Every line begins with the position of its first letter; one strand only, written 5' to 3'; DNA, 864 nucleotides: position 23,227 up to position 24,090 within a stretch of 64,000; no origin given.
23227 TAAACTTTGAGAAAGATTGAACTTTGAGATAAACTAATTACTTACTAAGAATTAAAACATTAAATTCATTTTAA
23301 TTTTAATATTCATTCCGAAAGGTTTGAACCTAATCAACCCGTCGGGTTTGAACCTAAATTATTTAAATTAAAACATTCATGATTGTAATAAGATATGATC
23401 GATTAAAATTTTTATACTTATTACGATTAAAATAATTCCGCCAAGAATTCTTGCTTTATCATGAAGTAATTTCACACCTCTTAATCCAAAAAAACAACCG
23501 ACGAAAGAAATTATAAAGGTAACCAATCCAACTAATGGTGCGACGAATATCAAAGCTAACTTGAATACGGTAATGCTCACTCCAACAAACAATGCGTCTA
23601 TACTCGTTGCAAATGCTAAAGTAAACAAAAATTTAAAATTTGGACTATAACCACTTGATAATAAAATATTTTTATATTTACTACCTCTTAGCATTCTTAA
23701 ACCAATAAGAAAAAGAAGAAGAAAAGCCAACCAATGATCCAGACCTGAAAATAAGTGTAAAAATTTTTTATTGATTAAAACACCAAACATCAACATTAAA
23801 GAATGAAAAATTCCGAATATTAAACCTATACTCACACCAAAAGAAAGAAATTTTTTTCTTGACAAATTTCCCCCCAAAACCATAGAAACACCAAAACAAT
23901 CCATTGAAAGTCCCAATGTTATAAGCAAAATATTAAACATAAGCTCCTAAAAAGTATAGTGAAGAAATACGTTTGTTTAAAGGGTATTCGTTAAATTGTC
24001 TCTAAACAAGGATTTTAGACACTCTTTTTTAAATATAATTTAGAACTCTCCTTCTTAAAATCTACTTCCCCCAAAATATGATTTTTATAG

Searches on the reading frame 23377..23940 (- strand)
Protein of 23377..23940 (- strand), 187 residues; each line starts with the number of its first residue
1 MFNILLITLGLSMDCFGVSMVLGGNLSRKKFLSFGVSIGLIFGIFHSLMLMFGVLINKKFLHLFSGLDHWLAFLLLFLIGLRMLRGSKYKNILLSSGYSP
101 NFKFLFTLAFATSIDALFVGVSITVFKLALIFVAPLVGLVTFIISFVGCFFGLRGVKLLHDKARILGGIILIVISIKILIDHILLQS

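Call 50: search_protein_families(library=pfam, proteins=[window:23377-23940:-], max_evalue=0.001)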
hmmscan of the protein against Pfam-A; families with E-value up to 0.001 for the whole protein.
window:23377-23940:- (187 aa): 1 family
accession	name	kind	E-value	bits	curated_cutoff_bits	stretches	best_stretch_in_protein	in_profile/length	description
PF02659.21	Mntp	-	4.8e-32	111.3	24.4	1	36-179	8-152/152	Putative manganese efflux pump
